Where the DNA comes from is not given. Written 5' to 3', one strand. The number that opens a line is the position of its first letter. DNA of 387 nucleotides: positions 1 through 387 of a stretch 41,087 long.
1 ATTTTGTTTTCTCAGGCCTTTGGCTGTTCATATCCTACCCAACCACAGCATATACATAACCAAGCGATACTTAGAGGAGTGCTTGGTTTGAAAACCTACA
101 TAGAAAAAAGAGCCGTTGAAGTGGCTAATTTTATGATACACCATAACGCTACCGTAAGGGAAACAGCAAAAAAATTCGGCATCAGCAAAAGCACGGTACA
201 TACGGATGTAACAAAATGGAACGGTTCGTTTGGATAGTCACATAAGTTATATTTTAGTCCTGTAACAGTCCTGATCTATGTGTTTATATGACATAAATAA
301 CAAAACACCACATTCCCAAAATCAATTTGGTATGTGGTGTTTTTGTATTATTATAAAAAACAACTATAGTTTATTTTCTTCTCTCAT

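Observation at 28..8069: The ~7.7-kb island is bracketed by diverged direct repeats of the spoIIID promoter and first ~42 codons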

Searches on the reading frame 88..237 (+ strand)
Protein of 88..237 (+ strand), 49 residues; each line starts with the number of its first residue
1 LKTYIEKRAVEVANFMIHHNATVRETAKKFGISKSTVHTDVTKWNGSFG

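Call 6: search_protein_families(library=pfam, proteins=[window:88-237:+], max_evalue=0.01)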
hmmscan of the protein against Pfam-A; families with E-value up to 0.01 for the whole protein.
window:88-237:+ (49 aa): 6 families
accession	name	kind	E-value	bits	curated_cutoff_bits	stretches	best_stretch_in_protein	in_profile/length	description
PF12116.14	SpoIIID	-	9.6e-18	64.5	27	1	2-43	1-42/82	Stage III sporulation protein D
PF13518.12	HTH_28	-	5.6e-05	23.6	25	1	11-37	4-29/52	Helix-turn-helix domain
PF04967.18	HTH_10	-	0.0014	18.8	23.1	1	18-39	21-42/53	HTH DNA binding domain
PF13384.12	HTH_23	-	0.0018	18.5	24.6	1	21-38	18-35/50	Homeodomain-like domain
PF13613.12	HTH_Tnp_4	-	0.0034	17.4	27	1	18-44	17-43/53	Helix-turn-helix of DDE superfamily endonuclease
PF04545.22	Sigma70_r4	-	0.0071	16.3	24.1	0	18-38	18-38/50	Sigma-70, region 4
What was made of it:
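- Checked: The left ORF is 88-237 (TTG start, 49 aa) and matches Pfam SpoIIID PF12116 positions 1-42 of 82 (E 1e-17, call 6).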

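Call 66: find_homologous_proteins(query=window:88-234:+, max_evalue=1e-8)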
Query seq(49 aa) (49 aa): 487 proteins with E <= 1e-8 among 564 candidates; the best 120 are listed.
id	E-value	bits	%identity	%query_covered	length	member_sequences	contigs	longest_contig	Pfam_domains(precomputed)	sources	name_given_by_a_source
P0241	3.6e-19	84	86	100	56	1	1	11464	PF12116.15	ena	-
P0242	3.2e-18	81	88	100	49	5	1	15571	PF12116.15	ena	-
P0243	7.0e-18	80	84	100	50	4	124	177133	PF12116.15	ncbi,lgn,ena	-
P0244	9.8e-18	80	89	90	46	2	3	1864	PF12116.15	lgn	-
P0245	1.2e-17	79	91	92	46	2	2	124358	PF12116.15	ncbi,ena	-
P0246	1.8e-17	79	89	90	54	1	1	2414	PF12116.15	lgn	-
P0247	3.8e-17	78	80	100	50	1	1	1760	PF12116.15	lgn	-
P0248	3.9e-17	78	82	100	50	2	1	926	PF12116.15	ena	-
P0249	5.5e-17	77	82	100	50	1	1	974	PF12116.15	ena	-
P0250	8.7e-17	77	89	92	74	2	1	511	PF12116.15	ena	-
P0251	1.0e-16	76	77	98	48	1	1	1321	PF13384.13,PF13518.13,PF12116.15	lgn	-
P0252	1.0e-16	76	77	98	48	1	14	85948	PF13384.13,PF13518.13,PF12116.15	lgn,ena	-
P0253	1.2e-16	76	87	94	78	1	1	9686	PF12116.15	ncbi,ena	-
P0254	1.3e-16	76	73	100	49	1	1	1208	PF12116.15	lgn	-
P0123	1.4e-16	76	93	86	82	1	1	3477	PF12116.15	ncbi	-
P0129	1.9e-16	76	90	86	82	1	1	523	PF12116.15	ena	-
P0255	2.1e-16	75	84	100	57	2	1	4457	PF12116.15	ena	-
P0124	2.8e-16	75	90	86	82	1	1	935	PF12116.15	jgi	-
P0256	2.9e-16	75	82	92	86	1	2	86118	PF12116.15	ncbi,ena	-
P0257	3.1e-16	75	73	100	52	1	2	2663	PF12116.15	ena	-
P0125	3.5e-16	75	90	86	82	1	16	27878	PF12116.15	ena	-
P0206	3.8e-16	75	91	88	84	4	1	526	PF12116.15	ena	-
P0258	3.8e-16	75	73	100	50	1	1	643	PF12116.15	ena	-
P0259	5.3e-16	74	75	98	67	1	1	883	PF13384.13,PF12116.15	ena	-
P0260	5.7e-16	74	82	100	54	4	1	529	PF12116.15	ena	-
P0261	6.4e-16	74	74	94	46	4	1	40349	PF12116.15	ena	-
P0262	8.1e-16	74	78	92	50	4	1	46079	PF12116.15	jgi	jgi:putative DeoR family transcriptional regulator (stage III sporulation protein D)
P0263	1.0e-15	73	73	100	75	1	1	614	PF12116.15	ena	-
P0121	1.2e-15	73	90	86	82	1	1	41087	PF12116.15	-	-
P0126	1.3e-15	73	88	86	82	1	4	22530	PF12116.15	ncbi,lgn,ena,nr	ncbi:MAG: sporulation transcriptional regulator SpoIIID [Firmicutes bacterium]|nr:sporulation transc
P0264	1.5e-15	73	71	100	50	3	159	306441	PF12116.15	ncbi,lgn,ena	-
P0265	1.6e-15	73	86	86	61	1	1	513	PF12116.15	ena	-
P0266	1.8e-15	73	73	100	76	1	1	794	PF12116.15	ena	-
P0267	1.9e-15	72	88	86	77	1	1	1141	PF12116.15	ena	-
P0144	2.1e-15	72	88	86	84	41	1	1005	PF12116.15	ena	-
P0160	2.1e-15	72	88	86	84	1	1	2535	PF12116.15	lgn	-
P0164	2.2e-15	72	90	86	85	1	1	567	PF12116.15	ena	-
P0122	2.3e-15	72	88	86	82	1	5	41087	PF12116.15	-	-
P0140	2.5e-15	72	90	86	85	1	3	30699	PF12116.15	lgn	-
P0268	2.6e-15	72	86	86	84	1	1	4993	PF12116.15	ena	-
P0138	2.6e-15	72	86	86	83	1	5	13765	PF12116.15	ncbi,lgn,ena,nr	ncbi:MAG: sporulation transcriptional regulator SpoIIID [Epulopiscium sp.]|nr:sporulation transcript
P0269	3.3e-15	72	80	100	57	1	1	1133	PF12116.15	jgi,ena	-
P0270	3.9e-15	72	74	94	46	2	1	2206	PF12116.15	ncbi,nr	ncbi:MAG: sporulation transcriptional regulator SpoIIID [Lachnospiraceae bacterium]|nr:sporulation t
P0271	3.9e-15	72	91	88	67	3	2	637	PF12116.15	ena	-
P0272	4.1e-15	71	76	94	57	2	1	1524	PF12116.15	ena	-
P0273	4.2e-15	71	76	100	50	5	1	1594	PF12116.15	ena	-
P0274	4.6e-15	71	80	100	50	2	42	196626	PF12116.15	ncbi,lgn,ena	-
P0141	5.2e-15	71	83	86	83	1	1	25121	PF12116.15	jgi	jgi:putative DeoR family transcriptional regulator (stage III sporulation protein D)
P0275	6.1e-15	71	67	100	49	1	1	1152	PF12116.15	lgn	-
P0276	6.5e-15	71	73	100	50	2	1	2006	PF12116.15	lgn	-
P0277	6.8e-15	71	90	82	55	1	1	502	PF12116.15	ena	-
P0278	6.9e-15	71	82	100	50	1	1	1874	PF12116.15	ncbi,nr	ncbi:MAG: sporulation transcriptional regulator SpoIIID [Anaerotignum sp.]|nr:sporulation transcript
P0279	7.1e-15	71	78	94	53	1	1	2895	PF12116.15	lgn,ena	-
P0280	8.6e-15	70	71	100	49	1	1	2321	PF12116.15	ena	-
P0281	9.0e-15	70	78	100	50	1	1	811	PF12116.15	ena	-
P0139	1.0e-14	70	86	86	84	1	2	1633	PF12116.15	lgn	-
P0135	1.1e-14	70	86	86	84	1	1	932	PF12116.15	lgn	-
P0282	1.1e-14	70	78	100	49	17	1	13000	PF12116.15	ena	-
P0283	1.1e-14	70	69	100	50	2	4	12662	PF12116.15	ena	-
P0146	1.2e-14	70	83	86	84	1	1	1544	PF12116.15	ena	-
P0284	1.3e-14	70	69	100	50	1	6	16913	PF12116.15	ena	-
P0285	1.3e-14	70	76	100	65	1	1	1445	PF12116.15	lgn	-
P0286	1.5e-14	70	81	88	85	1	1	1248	PF12116.15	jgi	-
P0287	1.5e-14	70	74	94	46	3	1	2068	PF12116.15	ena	-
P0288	1.6e-14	70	88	86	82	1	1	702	PF12116.15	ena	-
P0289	1.7e-14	70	88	86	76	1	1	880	PF12116.15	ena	-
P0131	1.9e-14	69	88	86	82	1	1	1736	PF12116.15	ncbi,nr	ncbi:MAG: sporulation transcriptional regulator SpoIIID [Anaerotignum sp.]|nr:sporulation transcript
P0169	1.9e-14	69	88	86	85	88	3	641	PF12116.15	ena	-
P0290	1.9e-14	69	80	92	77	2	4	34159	PF12116.15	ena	-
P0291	2.1e-14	69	84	90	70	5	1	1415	PF12116.15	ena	-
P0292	2.2e-14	69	86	88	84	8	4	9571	PF12116.15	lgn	-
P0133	2.3e-14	69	88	86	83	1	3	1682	PF12116.15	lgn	-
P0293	2.4e-14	69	69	98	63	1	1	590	PF12116.15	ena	-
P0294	2.4e-14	69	69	98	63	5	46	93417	PF12116.15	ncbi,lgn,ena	-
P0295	2.5e-14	69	88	86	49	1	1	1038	PF12116.15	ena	-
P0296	2.5e-14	69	74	94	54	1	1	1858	PF12116.15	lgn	-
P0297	2.7e-14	69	76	94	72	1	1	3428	PF12116.15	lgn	-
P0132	2.8e-14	69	86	86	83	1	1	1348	PF12116.15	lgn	-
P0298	3.1e-14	69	73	100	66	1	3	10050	PF12116.15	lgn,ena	-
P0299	3.1e-14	69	84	88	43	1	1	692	PF12116.15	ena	-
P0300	3.2e-14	69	80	100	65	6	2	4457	PF12116.15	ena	-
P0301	3.3e-14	69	78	100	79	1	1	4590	PF12116.15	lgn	-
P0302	3.4e-14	69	86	88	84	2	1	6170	PF12116.15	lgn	-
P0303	3.4e-14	69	69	100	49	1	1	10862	PF12116.15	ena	-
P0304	3.8e-14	68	76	94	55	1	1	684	PF12116.15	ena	-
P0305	4.2e-14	68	86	88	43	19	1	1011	PF12116.15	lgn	-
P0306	4.4e-14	68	90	82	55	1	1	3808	PF12116.15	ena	-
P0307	4.5e-14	68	78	100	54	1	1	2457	PF12116.15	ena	-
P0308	4.5e-14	68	86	86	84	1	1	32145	PF12116.15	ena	-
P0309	4.9e-14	68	80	100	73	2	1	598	PF12116.15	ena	-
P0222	5.0e-14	68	86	86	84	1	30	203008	PF12116.15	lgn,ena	-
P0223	5.0e-14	68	86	86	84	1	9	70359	PF12116.15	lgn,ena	-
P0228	5.1e-14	68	86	86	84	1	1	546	PF12116.15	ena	-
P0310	5.3e-14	68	80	94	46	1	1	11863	PF12116.15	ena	-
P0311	6.0e-14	68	90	82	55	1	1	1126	PF12116.15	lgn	-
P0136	6.1e-14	68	83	86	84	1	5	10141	PF12116.15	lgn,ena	-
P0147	6.3e-14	68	86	86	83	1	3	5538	PF12116.15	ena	-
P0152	6.3e-14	68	86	86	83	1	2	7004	PF12116.15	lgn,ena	-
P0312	6.8e-14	68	81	88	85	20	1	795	PF12116.15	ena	-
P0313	8.1e-14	67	83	86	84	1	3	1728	PF12116.15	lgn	-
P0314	8.1e-14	67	90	82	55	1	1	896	PF12116.15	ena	-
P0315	8.7e-14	67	78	100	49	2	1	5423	PF12116.15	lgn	-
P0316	8.8e-14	67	84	88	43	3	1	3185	PF12116.15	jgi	-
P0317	8.9e-14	67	82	92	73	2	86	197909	PF12116.15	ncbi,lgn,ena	-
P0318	9.0e-14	67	90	82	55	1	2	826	PF12116.15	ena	-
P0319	9.4e-14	67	70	94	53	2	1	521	PF12116.15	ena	-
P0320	1.0e-13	67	86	86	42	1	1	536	PF12116.15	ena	-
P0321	1.1e-13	67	81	88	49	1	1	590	PF12116.15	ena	-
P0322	1.1e-13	67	86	86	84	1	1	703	PF12116.15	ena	-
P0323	1.1e-13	67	84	88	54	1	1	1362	PF12116.15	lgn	-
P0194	1.2e-13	67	83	86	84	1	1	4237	PF12116.15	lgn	-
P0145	1.2e-13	67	83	86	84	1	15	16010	PF12116.15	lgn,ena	-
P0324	1.2e-13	67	84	88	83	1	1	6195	PF12116.15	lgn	-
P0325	1.3e-13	67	81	88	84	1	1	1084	PF12116.15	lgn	-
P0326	1.4e-13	67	81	88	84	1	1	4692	PF12116.15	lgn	-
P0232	1.4e-13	67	86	86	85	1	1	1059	PF12116.15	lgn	-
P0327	1.4e-13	67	81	88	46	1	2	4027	PF12116.15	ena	-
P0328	1.5e-13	67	81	88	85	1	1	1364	PF12116.15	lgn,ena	-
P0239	1.8e-13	66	77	98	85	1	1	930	PF12116.15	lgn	-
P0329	2.0e-13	66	74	94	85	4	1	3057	PF12116.15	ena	-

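Call 68: find_encoding_contigs(protein=P0255, flank=10000, max_places=6)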
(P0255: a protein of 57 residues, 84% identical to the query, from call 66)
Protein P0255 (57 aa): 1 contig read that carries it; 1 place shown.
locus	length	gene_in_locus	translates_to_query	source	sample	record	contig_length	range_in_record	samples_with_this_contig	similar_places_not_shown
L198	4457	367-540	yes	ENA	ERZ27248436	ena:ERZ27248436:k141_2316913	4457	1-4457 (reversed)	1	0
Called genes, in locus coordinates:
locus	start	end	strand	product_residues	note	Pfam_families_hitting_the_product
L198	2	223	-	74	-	?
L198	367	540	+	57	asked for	PF12116:SpoIIID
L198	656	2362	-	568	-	-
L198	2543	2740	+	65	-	PF12116:SpoIIID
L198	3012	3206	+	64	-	PF02597:ThiS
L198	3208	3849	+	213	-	PF00899:ThiF, PF02737:3HCDH_N (weak)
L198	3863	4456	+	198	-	?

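Call 69: find_encoding_contigs(protein=P0264, flank=10000, max_places=6)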
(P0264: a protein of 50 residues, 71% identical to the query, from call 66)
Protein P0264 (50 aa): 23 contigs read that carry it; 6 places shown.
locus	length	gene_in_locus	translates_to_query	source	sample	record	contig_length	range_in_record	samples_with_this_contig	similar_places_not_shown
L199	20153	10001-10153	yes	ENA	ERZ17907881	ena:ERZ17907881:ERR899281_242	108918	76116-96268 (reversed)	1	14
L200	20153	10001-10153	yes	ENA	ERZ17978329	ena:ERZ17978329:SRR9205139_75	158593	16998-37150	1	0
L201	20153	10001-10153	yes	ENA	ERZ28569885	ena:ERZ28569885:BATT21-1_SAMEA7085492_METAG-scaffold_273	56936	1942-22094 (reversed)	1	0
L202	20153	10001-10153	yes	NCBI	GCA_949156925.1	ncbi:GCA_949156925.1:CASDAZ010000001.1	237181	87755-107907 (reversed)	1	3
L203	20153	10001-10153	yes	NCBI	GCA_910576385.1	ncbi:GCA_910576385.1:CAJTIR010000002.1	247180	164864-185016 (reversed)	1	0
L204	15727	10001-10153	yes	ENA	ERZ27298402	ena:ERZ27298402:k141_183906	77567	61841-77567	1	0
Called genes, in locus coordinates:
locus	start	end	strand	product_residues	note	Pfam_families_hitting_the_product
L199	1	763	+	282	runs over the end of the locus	PF04018:VCA0040-like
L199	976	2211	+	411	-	PF00464:SHMT, PF00155:Aminotran_1_2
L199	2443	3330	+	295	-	PF02311:AraC_binding, PF07883:Cupin_2 (weak), PF02796:HTH_7 (weak), PF00165:HTH_AraC, PF12833:HTH_18, PF00165:HTH_AraC (weak)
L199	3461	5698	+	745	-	PF16875:Glyco_hydro_36N, PF02065:Melibiase, PF01055:Glyco_hydro_31_2nd (weak), PF16874:Glyco_hydro_36C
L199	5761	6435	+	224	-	PF03104:DNA_pol_B_exo1 (faint), PF00929:RNase_T, PF13482:RNase_H_2 (faint), PF01396:Zn_ribbon_Top1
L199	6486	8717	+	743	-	PF01751:Toprim, PF01131:Topoisom_bac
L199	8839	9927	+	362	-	PF00072:Response_reg, PF13487:HD_5, PF01966:HD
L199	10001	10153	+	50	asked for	PF12116:SpoIIID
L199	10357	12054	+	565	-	PF09820:AAA-ATPase_like, PF08011:PDDEXK_9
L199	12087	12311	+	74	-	-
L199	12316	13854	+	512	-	PF00239:Resolvase, PF07508:Recombinase, PF13408:Zn_ribbon_recom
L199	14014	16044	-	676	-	PF02743:dCache_1, PF22673:MCP-like_PDC_1, PF00672:HAMP, PF18947:HAMP_2 (weak), PF00015:MCPsignal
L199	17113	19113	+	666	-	PF00682:HMGL-like, PF22615:IPMS_D2, PF08502:LeuA_dimer, PF12833:HTH_18, PF00165:HTH_AraC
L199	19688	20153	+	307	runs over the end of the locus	PF02311:AraC_binding (weak), PF12833:HTH_18, PF00165:HTH_AraC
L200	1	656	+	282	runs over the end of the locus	PF04018:VCA0040-like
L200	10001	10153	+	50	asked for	PF12116:SpoIIID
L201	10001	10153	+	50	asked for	PF12116:SpoIIID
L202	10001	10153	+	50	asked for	PF12116:SpoIIID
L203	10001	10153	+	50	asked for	PF12116:SpoIIID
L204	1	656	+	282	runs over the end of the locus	PF04018:VCA0040-like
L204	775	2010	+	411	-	PF00464:SHMT, PF00155:Aminotran_1_2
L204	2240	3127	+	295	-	PF02311:AraC_binding, PF21716:dnstrm_HI1420 (weak), PF00165:HTH_AraC, PF12833:HTH_18, PF00165:HTH_AraC (weak)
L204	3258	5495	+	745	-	PF16875:Glyco_hydro_36N, PF01055:Glyco_hydro_31_2nd (weak), PF02065:Melibiase, PF16874:Glyco_hydro_36C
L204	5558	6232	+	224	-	PF03104:DNA_pol_B_exo1 (faint), PF00929:RNase_T, PF13482:RNase_H_2 (faint), PF01396:Zn_ribbon_Top1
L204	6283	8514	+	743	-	PF01751:Toprim, PF01131:Topoisom_bac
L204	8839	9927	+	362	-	PF00072:Response_reg, PF13487:HD_5, PF01966:HD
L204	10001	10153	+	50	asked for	PF12116:SpoIIID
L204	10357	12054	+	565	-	PF09820:AAA-ATPase_like, PF08011:PDDEXK_9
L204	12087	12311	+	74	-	-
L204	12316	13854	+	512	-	PF00239:Resolvase, PF07508:Recombinase, PF13408:Zn_ribbon_recom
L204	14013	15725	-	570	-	PF02743:dCache_1, PF22673:MCP-like_PDC_1, PF18947:HAMP_2 (faint), PF00672:HAMP, PF00015:MCPsignal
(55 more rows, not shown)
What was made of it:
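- On Large serine recombinase (Resolvase + Recombinase + Zn_ribbon_recom): L199 by the precomputed Pfam families listed with the contig (call 69).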

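Call 72: find_encoding_contigs(protein=P0300, flank=10000, max_places=10)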
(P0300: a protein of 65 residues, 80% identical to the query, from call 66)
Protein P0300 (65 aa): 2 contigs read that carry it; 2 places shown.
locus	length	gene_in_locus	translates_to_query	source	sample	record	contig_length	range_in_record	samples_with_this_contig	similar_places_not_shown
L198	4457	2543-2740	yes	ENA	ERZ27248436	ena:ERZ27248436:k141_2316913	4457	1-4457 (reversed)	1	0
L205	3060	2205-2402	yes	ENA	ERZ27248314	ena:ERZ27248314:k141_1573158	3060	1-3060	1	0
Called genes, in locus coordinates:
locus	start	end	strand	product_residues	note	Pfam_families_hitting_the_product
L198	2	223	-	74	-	?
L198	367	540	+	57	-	PF12116:SpoIIID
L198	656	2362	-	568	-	-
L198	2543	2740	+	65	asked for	PF12116:SpoIIID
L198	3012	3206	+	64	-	PF02597:ThiS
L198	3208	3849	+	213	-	PF00899:ThiF, PF02737:3HCDH_N (weak)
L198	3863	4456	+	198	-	?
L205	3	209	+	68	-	?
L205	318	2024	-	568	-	-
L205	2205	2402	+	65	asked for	PF12116:SpoIIID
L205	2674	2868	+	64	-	PF02597:ThiS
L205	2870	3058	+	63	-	?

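Call 77: search_protein_families(library=ncbifam, proteins=[L199:12316-13854:+, L199:12087-12311:+, L199:10357-12054:+, L198:656-2362:-], max_evalue=0.001)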
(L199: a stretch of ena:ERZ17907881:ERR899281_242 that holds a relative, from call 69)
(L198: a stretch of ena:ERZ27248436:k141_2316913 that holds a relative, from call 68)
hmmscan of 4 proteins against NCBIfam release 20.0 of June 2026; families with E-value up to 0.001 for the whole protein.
L199:12316-13854:+ (512 aa): 5 families
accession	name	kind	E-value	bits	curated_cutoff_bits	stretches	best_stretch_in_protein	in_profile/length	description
NF047343.1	SCCmet_CcrB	equivalog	1.1e-48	166.2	900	1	3-488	9-498/542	cassette chromosome recombinase CcrB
NF047347.1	SCCmet_CcrC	equivalog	3.2e-39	134.9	900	1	2-449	4-463/558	cassette chromosome recombinase CcrC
NF041201.1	recomb_XisF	equivalog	1e-33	117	375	1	4-439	2-421/465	fdxN element excision recombinase XisF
NF049883.1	resolv_YneB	equivalog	2.1e-11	43.7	175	1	5-148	4-146/211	YneB family resolvase-like protein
NF033518.0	transpos_IS607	equivalog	7.9e-10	38.6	110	1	3-94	56-143/187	IS607 family transposase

L199:12087-12311:+ (74 aa): 0 families

L199:10357-12054:+ (565 aa): 0 families

L198:656-2362:- (568 aa): 0 families
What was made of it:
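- On Large serine recombinase (Resolvase + Recombinase + Zn_ribbon_recom): Both are below the NCBIfam cut-offs for CcrB, CcrC and XisF (call 77).
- Tried and rejected: Gene X (568 aa) has no Pfam or NCBIfam match (calls 68, 77) and was not pursued.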
